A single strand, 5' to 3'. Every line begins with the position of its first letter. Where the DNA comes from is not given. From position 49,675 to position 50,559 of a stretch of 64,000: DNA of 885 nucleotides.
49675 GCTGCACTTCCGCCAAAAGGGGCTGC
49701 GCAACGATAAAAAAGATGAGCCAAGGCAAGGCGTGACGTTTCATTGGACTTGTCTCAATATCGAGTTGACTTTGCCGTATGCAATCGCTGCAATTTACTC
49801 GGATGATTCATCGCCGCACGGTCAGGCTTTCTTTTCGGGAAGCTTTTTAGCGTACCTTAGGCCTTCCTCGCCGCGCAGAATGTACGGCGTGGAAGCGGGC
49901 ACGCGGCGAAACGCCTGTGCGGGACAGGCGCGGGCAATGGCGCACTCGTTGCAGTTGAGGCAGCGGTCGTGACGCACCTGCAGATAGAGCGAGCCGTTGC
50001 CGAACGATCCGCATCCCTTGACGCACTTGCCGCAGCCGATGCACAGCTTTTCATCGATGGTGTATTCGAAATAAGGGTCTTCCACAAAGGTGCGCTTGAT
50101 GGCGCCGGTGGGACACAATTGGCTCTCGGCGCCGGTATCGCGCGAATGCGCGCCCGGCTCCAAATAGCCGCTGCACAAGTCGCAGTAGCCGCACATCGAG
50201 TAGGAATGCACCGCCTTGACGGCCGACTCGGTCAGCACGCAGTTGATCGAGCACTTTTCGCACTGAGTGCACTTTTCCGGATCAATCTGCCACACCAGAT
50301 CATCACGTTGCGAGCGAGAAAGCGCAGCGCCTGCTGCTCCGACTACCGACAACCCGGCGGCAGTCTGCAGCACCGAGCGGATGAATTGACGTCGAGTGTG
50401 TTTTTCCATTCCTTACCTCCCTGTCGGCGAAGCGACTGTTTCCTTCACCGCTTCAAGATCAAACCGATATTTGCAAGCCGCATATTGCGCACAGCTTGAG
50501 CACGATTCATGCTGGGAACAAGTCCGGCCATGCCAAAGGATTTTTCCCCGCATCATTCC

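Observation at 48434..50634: NapG/NapH-like Tat-ferredoxin + membrane polyferredoxin pair without NapAB, followed by a small Tat-exported Cys4 protein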

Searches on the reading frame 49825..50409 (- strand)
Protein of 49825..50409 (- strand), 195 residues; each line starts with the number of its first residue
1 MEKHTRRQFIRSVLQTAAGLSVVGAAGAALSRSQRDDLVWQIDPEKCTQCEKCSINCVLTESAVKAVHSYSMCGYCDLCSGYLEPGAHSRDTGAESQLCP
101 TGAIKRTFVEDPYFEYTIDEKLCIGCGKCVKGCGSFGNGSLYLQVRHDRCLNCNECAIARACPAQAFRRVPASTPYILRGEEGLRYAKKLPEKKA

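Call 4: search_protein_families(library=pfam, proteins=[window:49825-50409:-], max_evalue=0.01)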
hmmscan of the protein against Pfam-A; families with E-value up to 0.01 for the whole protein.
window:49825-50409:- (195 aa): 8 families
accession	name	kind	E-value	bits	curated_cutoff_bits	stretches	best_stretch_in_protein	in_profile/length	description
PF12837.12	Fer4_6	-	9.3e-11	41.6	25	3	117-133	3-19/24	4Fe-4S binding domain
PF00037.32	Fer4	-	2.5e-09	37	21.1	1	116-133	1-18/24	4Fe-4S binding domain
PF12838.12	Fer4_7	-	9.9e-09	36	27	1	98-133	11-48/52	4Fe-4S dicluster domain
PF13237.11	Fer4_10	-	2.7e-06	27.7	25.5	0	117-133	3-19/53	4Fe-4S dicluster domain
PF13187.11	Fer4_9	-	4.1e-06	27.1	27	0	98-134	11-48/52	4Fe-4S dicluster domain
PF14697.11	Fer4_21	-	1.2e-05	25.8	35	1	117-164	2-53/59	4Fe-4S dicluster domain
PF12797.12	Fer4_2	-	0.00024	21.3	24.5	1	118-133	5-20/22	4Fe-4S binding domain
PF25160.1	LdpA_Fe-S-bd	-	0.00083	19.5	27.6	1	97-133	11-38/49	LdpA Fe-S cluster-binding domain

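Call 5: search_protein_families(library=ncbifam, proteins=[window:49825-50409:-], max_evalue=0.01)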
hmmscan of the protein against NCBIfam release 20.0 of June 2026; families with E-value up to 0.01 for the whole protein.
window:49825-50409:- (195 aa): 22 families
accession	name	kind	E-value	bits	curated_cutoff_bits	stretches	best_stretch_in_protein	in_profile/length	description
TIGR03287.1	methan_mark_16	hypoth_equivalog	7.4e-07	28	363.95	1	144-169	298-323/391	methanogenesis marker 16 metalloprotein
NF058577.1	FdxA_fam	equivalog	1.6e-06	28.2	65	1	93-133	13-48/52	4Fe-4S ferredoxin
TIGR01944.1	rnfB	subfamily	2.8e-06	27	68.7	1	117-172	109-165/190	RnfABCDGE type electron transport complex subunit B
TIGR02951.1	DMSO_dmsB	equivalog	9.4e-06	25.7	214.1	0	27-87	78-135/161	DMSO/selenate family reductase complex B subunit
TIGR02066.1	dsrB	equivalog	9.7e-06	24.8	341.5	1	97-136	191-229/341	dissimilatory-type sulfite reductase subunit beta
NF007382.0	PRK09898.1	equivalog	1.6e-05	24.6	213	1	97-168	133-199/208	ferredoxin-like protein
NF003475.0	PRK05113.1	equivalog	1.9e-05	24.6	203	1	117-168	109-161/190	electron transport complex subunit RsxB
TIGR02936.1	fdxN_nitrog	equivalog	2.3e-05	24.5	80.55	1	112-134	12-34/91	ferredoxin III, nif-specific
NF007012.0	PRK09476.1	equivalog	8.4e-05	21.8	269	0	38-69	177-208/254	ferredoxin-type protein NapG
TIGR02912.1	sulfite_red_C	equivalog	8.5e-05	21.7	324.1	1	117-172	165-223/314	sulfite reductase subunit C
TIGR03336.1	IOR_alpha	equivalog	0.00017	20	650.9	0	113-167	542-595/595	indolepyruvate ferredoxin oxidoreductase subunit alpha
NF040684.1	PorD_Arch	equivalog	0.00033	20.7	120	0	42-80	29-71/85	pyruvate synthase subunit PorD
NF007658.0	PRK10330.1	equivalog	0.00046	19.7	260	0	42-134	7-100/181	electron transport protein HydN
NF045874.1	Vhu_polyferre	exception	0.00095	18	600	0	93-134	298-342/381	F420-non-reducing hydrogenase associated-polyferredoxin VhuB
TIGR02494.1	PFLE_PFLC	subfamily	0.0012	18.2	174.35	1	117-169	44-99/293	glycyl-radical enzyme activating protein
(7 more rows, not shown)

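Call 9: find_homologous_proteins(query=window:49825-50409:-, max_evalue=1e-10)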
Query window:49825-50409:- (195 aa): 6138 proteins with E <= 1e-10 among 6377 candidates; the best 120 are listed.
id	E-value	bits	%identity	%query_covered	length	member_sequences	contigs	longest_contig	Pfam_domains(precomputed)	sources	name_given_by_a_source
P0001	6.0e-130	449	100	100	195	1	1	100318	PF14697.12,PF12837.13,PF00037.33,PF12838.13,PF13237.12,PF13187.12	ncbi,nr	ncbi:MAG: ferredoxin [candidate division KSB1 bacterium]|nr:ferredoxin [candidate division KSB1 bact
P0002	3.1e-120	417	91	100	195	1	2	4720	PF14697.12,PF12837.13,PF00037.33,PF12838.13,PF13237.12,PF13187.12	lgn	-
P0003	5.0e-107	374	83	97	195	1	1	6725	PF12837.13,PF00037.33,PF12838.13,PF13237.12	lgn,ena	-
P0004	1.3e-105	369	81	100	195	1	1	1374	PF14697.12,PF12837.13,PF00037.33,PF12838.13,PF13237.12,PF13187.12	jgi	jgi:Na+-translocating ferredoxin:NAD+ oxidoreductase subunit B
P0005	6.4e-102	357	78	100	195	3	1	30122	PF14697.12,PF12837.13,PF00037.33,PF12838.13,PF13237.12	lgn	-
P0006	7.4e-100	351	77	98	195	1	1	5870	PF12837.13,PF00037.33,PF12838.13,PF13237.12,PF13187.12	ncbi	-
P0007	3.4e-99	348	77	97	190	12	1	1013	PF14697.12,PF12837.13,PF00037.33,PF12838.13,PF13237.12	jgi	-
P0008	5.6e-99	348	77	97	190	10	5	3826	PF14697.12,PF12837.13,PF00037.33,PF12838.13,PF13237.12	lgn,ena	-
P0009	6.8e-98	344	78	95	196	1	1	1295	PF12837.13,PF00037.33,PF12838.13,PF13237.12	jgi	jgi:electron transport complex protein RnfB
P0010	2.8e-97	342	76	95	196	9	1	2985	PF12837.13,PF00037.33,PF12838.13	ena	-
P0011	2.9e-97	342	74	97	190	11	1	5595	PF14697.12,PF12797.13,PF12837.13,PF00037.33,PF12838.13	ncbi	-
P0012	3.5e-97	342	75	97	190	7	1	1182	PF14697.12,PF12837.13,PF00037.33,PF12838.13,PF13237.12,PF13187.12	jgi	jgi:Na+-translocating ferredoxin:NAD+ oxidoreductase subunit B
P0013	5.1e-97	341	74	97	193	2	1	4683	PF12837.13,PF00037.33,PF12838.13,PF13237.12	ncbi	-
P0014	6.4e-97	341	74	97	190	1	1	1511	PF12837.13,PF00037.33,PF12838.13,PF13237.12,PF13187.12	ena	-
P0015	1.1e-96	340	75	95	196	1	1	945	PF12837.13,PF00037.33,PF12838.13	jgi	jgi:electron transport complex protein RnfB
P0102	8.0e-92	324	74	94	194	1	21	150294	PF14697.12,PF12837.13,PF00037.33,PF12838.13,PF13237.12,PF13187.12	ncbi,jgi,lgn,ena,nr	ncbi:MAG: twin-arginine translocation signal domain-containing protein [Gemmatimonadetes bacterium]|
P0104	8.3e-92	324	75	92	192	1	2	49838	PF14697.12,PF12837.13,PF00037.33,PF12838.13,PF13237.12,PF13187.12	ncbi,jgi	ncbi:MAG: 4Fe-4S binding protein [Candidatus Aminicenantes bacterium]|jgi:electron transport complex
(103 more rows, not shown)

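Call 10: find_encoding_contigs(protein=P0102, flank=8000, max_places=3)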
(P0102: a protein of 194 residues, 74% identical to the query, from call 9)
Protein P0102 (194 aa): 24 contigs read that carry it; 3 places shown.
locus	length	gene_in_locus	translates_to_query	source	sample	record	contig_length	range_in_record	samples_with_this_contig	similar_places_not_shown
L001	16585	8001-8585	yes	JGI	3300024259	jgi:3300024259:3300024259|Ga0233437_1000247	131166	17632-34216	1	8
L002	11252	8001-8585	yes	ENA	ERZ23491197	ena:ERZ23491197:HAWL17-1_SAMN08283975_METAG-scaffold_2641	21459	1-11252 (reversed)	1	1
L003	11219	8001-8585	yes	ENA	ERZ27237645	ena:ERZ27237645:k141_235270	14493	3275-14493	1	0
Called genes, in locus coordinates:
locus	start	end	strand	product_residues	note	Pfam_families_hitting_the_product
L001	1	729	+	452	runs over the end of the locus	PF01120:Alpha_L_fucos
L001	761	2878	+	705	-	PF07715:Plug, PF00593:TonB_dep_Rec_b-barrel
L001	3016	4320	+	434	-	PF13360:PQQ_2, PF01011:PQQ (faint), PF13360:PQQ_2, PF13570:Beta-prop_ACSF4 (weak)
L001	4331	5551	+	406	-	PF01011:PQQ (faint), PF13570:Beta-prop_ACSF4 (faint), PF13360:PQQ_2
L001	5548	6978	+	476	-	PF13360:PQQ_2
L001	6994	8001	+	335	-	-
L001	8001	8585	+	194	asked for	PF12838:Fer4_7 (faint), PF13187:Fer4_9 (faint), PF00037:Fer4 (faint), PF12837:Fer4_6 (faint), PF13237:Fer4_10 (faint), PF14697:Fer4_21 (weak)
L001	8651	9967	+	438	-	PF25160:LdpA_Fe-S-bd (faint), PF12801:Fer4_5, PF12837:Fer4_6 (faint), PF12838:Fer4_7 (faint), PF13187:Fer4_9 (faint), PF13237:Fer4_10 (faint), PF12801:Fer4_5 (weak), PF00037:Fer4 (weak), +2 more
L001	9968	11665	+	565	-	PF01011:PQQ (faint), PF13360:PQQ_2, PF13570:Beta-prop_ACSF4, PF13360:PQQ_2 (weak)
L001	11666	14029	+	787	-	PF01257:2Fe-2S_thioredx, PF00037:Fer4 (faint), PF01512:Complex1_51K, PF10531:SLBB (weak), PF10589:NADH_4Fe-4S, PF12838:Fer4_7 (weak), PF13187:Fer4_9 (weak), PF14697:Fer4_21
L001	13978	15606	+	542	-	PF13510:Fer2_4, PF14691:Fer4_20, PF01266:DAO (weak), PF07992:Pyr_redox_2 (faint), PF12831:FAD_oxidored (faint), PF13450:NAD_binding_8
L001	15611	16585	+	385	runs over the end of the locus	PF01011:PQQ (faint), PF13360:PQQ_2, PF13570:Beta-prop_ACSF4, PF07774:EMC1_C (faint), PF23414:Beta-prop_EML_2 (faint), PF25292:Beta-prop_CGLA (faint), PF13570:Beta-prop_ACSF4, PF13360:PQQ_2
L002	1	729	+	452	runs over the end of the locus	PF01120:Alpha_L_fucos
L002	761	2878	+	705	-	PF07715:Plug, PF00593:TonB_dep_Rec_b-barrel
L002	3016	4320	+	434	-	PF13360:PQQ_2, PF01011:PQQ (faint), PF13360:PQQ_2, PF13570:Beta-prop_ACSF4 (weak)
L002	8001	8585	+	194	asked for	PF12838:Fer4_7 (faint), PF13187:Fer4_9 (faint), PF00037:Fer4 (faint), PF12837:Fer4_6 (faint), PF13237:Fer4_10 (faint), PF14697:Fer4_21 (weak)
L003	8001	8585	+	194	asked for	PF12838:Fer4_7 (faint), PF13187:Fer4_9 (faint), PF00037:Fer4 (faint), PF12837:Fer4_6 (faint), PF13237:Fer4_10 (faint), PF14697:Fer4_21 (weak)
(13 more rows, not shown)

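Call 11: find_encoding_contigs(protein=P0104, flank=8000, max_places=2)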
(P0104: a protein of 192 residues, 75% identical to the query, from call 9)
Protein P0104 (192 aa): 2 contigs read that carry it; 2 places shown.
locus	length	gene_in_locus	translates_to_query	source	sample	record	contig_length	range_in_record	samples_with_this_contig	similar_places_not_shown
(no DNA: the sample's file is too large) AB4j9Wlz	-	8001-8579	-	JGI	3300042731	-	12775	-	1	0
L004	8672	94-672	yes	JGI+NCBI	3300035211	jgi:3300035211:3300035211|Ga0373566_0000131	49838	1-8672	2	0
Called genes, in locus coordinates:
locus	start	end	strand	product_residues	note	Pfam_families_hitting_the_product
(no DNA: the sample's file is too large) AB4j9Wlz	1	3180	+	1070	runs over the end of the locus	PF07494:Reg_prop (faint), PF08450:SGL (faint), PF07495:Y_Y_Y, PF00512:HisKA (faint), PF02518:HATPase_c, PF14501:HATPase_c_5 (weak)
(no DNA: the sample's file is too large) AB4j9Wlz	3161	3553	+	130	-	PF00072:Response_reg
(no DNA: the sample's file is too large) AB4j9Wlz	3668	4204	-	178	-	PF00892:EamA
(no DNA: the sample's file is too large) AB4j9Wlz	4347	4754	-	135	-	PF01850:PIN (weak), PF13470:PIN_3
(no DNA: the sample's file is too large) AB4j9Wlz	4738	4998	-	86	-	PF01402:RHH_1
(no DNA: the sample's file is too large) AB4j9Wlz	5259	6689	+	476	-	PF13360:PQQ_2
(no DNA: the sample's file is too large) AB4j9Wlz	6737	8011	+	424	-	PF01436:NHL (faint)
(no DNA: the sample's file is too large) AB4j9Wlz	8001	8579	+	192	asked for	PF12838:Fer4_7 (faint), PF13187:Fer4_9 (faint), PF00037:Fer4 (faint), PF12837:Fer4_6 (faint), PF13237:Fer4_10 (faint), PF14697:Fer4_21 (faint)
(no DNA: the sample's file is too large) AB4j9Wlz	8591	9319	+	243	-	?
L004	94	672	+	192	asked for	PF12838:Fer4_7 (faint), PF13187:Fer4_9 (faint), PF00037:Fer4 (faint), PF12837:Fer4_6 (faint), PF13237:Fer4_10 (faint), PF14697:Fer4_21 (faint)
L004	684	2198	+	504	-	PF12801:Fer4_5, PF00037:Fer4 (faint), PF12837:Fer4_6 (faint), PF12838:Fer4_7 (faint), PF13183:Fer4_8 (faint), PF13237:Fer4_10 (faint), PF13484:Fer4_16 (faint), PF12801:Fer4_5 (weak), +1 more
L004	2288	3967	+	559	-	PF13360:PQQ_2 (weak), PF13570:Beta-prop_ACSF4, PF13360:PQQ_2 (weak)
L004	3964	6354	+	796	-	PF01257:2Fe-2S_thioredx, PF01512:Complex1_51K, PF10589:NADH_4Fe-4S, PF12838:Fer4_7 (weak), PF13187:Fer4_9 (weak), PF13237:Fer4_10 (weak), PF14697:Fer4_21, PF00037:Fer4 (weak), +1 more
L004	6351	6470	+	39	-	-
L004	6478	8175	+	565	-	PF13510:Fer2_4, PF14691:Fer4_20, PF07992:Pyr_redox_2, PF01266:DAO (weak), PF13450:NAD_binding_8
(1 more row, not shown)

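Call 15: find_encoding_contigs(protein=P0005, flank=6000, max_places=2)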
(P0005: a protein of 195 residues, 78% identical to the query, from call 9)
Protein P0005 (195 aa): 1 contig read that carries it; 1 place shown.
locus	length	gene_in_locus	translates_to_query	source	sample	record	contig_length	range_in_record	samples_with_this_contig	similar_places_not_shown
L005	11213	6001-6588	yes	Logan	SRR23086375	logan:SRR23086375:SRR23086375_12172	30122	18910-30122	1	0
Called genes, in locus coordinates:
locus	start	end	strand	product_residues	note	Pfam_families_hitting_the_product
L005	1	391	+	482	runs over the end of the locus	PF01408:GFO_IDH_MocA, PF19051:GFO_IDH_MocA_C2, PF22725:GFO_IDH_MocA_C3 (faint)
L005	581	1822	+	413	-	PF13570:Beta-prop_ACSF4, PF13360:PQQ_2, PF01011:PQQ (weak)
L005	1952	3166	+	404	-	PF13570:Beta-prop_ACSF4 (faint), PF01011:PQQ (faint), PF13360:PQQ_2, PF23727:Beta-prop_FAM234A_B (weak)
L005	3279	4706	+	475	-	PF13360:PQQ_2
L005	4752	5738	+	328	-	-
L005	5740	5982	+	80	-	-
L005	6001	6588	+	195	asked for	PF12838:Fer4_7 (faint), PF00037:Fer4 (faint), PF12837:Fer4_6 (faint), PF13237:Fer4_10 (faint), PF14697:Fer4_21 (faint)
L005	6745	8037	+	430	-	PF12801:Fer4_5, PF12838:Fer4_7 (faint), PF14697:Fer4_21 (faint), PF25160:LdpA_Fe-S-bd (faint), PF13183:Fer4_8 (faint), PF13187:Fer4_9 (faint), PF12801:Fer4_5 (weak), PF00037:Fer4 (weak), +2 more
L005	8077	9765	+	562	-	PF13360:PQQ_2, PF01011:PQQ (faint), PF13360:PQQ_2, PF13570:Beta-prop_ACSF4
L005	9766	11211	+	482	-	?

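Call 20: find_related_loci(query=A1, collection=genome_contigs, flank=10000)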
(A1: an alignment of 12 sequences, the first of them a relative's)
Query A1 (195 aa) in genome_contigs; peptide patterns used: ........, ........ (x = any residue, [..] = any of these).
600 stretches matched a pattern (row limit reached: there are more); 575 encode a relative of the query (tblastn E <= 1e-3); the best 80 are kept; 80 distinct loci.
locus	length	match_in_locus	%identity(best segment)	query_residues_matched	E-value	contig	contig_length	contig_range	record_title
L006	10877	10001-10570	77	1-190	3e-102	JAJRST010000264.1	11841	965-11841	MAG: bacterium isolate Dive96_bin1.135 k141_1209508, whole genome shotgun sequence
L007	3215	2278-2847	74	1-190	7e-100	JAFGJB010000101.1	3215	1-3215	MAG: candidate division KSB1 bacterium isolate Zod_Metabat.251 k87_4335794, whole genome shotgun sequence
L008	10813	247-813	75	2-190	4e-98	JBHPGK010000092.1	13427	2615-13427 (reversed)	Candidate division KSB1 bacterium isolate SAG AM-311-M08 NODE_92_length_13427_cov_31.591161, whole genome shotgun sequen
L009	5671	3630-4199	74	1-190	4e-98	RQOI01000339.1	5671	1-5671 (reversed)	MAG: candidate division KSB1 bacterium isolate Zgenome_0027 k87_3431785, whole genome shotgun sequence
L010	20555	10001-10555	76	6-190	1e-95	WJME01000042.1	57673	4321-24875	MAG: candidate division KSB1 bacterium isolate Bin_228 k141_593207, whole genome shotgun sequence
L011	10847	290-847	73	1-186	4e-95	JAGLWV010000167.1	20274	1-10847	MAG: Candidatus Aminicenantes bacterium isolate RS_12_32 ZL285.bin.32.fa_167, whole genome shotgun sequence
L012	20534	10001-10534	76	6-183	3e-95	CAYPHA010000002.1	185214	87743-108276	MAG TPA_asm: uncultured Calditrichota bacterium isolate SRP332253_co2_262 genome assembly, contig: NODE_32_length_185214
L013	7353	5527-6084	73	5-190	3e-95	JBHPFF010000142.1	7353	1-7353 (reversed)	Candidatus Latescibacterota bacterium isolate SAG AM-311-I19 NODE_142_length_7353_cov_23.519868, whole genome shotgun se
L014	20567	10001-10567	72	2-190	9e-95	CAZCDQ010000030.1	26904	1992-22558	MAG TPA_asm: uncultured bacterium isolate SRP141376_co4_299 genome assembly, contig: NODE_3254_length_26904_cov_5.133822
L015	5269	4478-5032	72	2-186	2e-94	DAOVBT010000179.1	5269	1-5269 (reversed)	MAG TPA_asm: Candidatus Aminicenantes bacterium isolate CSMAG_1012 CSMAG_1012_k141_670003_length_5269_cov_5.6720, whole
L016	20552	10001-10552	74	2-185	2e-94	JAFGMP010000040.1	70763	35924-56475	MAG: Candidatus Latescibacterota bacterium isolate Zod_Metabat.481 k87_565875, whole genome shotgun sequence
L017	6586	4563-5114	74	5-188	7e-94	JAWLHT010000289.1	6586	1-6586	MAG: Candidatus Latescibacterota bacterium isolate 30dZY2.bin.79 NODE_14192_length_6586_cov_3.979497, whole genome shotg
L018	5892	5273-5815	73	6-186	2e-93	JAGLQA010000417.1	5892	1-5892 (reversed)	MAG: Candidatus Aminicenantes bacterium isolate RS_8_31 ROV157_8.bin.31.fa_417, whole genome shotgun sequence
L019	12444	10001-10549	73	6-188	4e-93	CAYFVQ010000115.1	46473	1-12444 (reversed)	MAG TPA_asm: uncultured Eubacteriales bacterium isolate ERP108616_co1_206 genome assembly, contig: k119_1798594, whole g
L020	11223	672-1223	72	5-188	1e-92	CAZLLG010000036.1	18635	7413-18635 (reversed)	MAG TPA_asm: uncultured Eubacteriales bacterium isolate SRP167671_co1_161 genome assembly, contig: NODE_3450_length_1863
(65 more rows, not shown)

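Call 30: search_solved_structures(query=window:49825-50409:-, max_evalue=0.01)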
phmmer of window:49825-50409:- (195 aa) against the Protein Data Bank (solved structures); distinct sequences matched with E-value up to 0.01: 7.
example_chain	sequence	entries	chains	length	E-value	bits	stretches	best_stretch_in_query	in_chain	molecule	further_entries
7bkb_A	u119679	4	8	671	1e-05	28.5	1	111-178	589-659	CoB--CoM heterodisulfide reductase iron-sulfur subunit A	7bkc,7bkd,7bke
9mqx_E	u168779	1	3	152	7.5e-05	25.7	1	40-187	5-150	Fe-S-cluster-containing hydrogenase subunit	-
7vzg_B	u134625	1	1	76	0.00023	24.2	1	116-166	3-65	Photosystem P840 reaction center iron-sulfur protein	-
7qv7_B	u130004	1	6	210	0.0011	22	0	96-141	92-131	Hydrogen dependent carbon dioxide reductase subunit HycB4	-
7m31_A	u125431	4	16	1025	0.0099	18.8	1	117-177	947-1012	Dihydropyrimidine dehydrogenase [NADP(+)]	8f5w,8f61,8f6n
1gt8_A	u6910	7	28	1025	0.0099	18.8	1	117-177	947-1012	DIHYDROPYRIMIDINE DEHYDROGENASE | Dihydropyrimidine dehydrogenase [NADP(+)]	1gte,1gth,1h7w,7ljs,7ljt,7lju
1h7x_A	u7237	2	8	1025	0.0099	18.8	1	117-177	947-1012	DIHYDROPYRIMIDINE DEHYDROGENASE | Dihydropyrimidine dehydrogenase [NADP(+)]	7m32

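Call 34: find_encoding_contigs(protein=P0002, flank=5000, max_places=2)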
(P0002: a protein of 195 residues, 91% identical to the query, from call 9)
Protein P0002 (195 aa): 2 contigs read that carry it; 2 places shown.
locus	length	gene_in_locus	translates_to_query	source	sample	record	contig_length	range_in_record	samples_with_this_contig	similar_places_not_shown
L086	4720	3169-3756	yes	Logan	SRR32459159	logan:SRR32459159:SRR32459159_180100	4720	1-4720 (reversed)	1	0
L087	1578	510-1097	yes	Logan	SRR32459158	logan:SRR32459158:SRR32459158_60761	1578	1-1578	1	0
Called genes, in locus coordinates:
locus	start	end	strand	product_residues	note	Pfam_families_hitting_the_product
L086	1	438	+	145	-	?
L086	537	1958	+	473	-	PF13360:PQQ_2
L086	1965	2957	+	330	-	PF08450:SGL (faint), PF07494:Reg_prop (faint)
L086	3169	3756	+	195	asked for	PF13187:Fer4_9 (faint), PF12838:Fer4_7 (faint), PF00037:Fer4 (faint), PF12837:Fer4_6 (faint), PF13237:Fer4_10 (faint), PF14697:Fer4_21 (faint)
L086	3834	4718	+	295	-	?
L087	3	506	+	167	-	?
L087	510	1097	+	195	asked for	PF13187:Fer4_9 (faint), PF12838:Fer4_7 (faint), PF00037:Fer4 (faint), PF12837:Fer4_6 (faint), PF13237:Fer4_10 (faint), PF14697:Fer4_21 (faint)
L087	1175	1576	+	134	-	?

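Call 35: find_encoding_contigs(protein=P0003, flank=5000, max_places=2)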
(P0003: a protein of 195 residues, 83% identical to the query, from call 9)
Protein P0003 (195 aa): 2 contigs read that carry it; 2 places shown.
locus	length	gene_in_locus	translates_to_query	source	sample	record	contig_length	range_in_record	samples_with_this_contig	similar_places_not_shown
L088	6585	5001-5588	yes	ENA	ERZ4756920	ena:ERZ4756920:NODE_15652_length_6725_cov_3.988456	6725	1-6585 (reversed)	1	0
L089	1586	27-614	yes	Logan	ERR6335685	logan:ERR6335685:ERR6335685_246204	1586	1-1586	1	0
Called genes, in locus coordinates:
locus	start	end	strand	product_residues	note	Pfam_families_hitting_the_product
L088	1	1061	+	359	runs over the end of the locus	PF13570:Beta-prop_ACSF4 (weak), PF01011:PQQ (faint), PF13360:PQQ_2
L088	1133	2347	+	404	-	PF13570:Beta-prop_ACSF4 (weak), PF01011:PQQ (faint), PF13360:PQQ_2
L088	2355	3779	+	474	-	PF13360:PQQ_2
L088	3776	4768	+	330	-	PF01436:NHL (faint)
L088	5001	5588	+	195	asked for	PF12838:Fer4_7 (faint), PF00037:Fer4 (faint), PF12837:Fer4_6 (faint), PF13237:Fer4_10 (faint)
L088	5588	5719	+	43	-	-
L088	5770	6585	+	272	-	?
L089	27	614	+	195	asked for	PF12838:Fer4_7 (faint), PF00037:Fer4 (faint), PF12837:Fer4_6 (faint), PF13237:Fer4_10 (faint)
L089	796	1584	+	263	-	?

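Call 61: predict_structure(alignment_id=A4)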
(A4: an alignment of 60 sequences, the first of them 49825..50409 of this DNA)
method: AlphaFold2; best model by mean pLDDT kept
length: 195 residues; sequences in the alignment: 60
mean_pLDDT: 43.6   pTM: 0.34
mean pLDDT of the five models: 43.6, 43.4, 41.7, 40.7, 40.5
residues with pLDDT >= 90: 0; 70-90: 0; 50-70: 59; < 50: 136
segments of 3 or more residues with pLDDT < 50: 1-4, 17-20, 22-35, 49-100, 110-115, 124-143, 147-159, 174-195
pLDDT, mean of each block of 10 residues (from residue 1): 52 51 42 48 54 36 28 31 34 40 54 50 44 33 46 41 59 45 41 42
secondary structure, 60 per line:
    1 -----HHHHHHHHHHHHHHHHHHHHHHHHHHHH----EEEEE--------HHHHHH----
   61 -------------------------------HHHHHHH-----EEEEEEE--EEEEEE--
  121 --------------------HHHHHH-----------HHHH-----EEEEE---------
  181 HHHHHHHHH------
elements in order: H6-33 E38-42 H51-56 H92-98 E104-110 E113-118 H141-146 H158-161 E167-171 H181-189
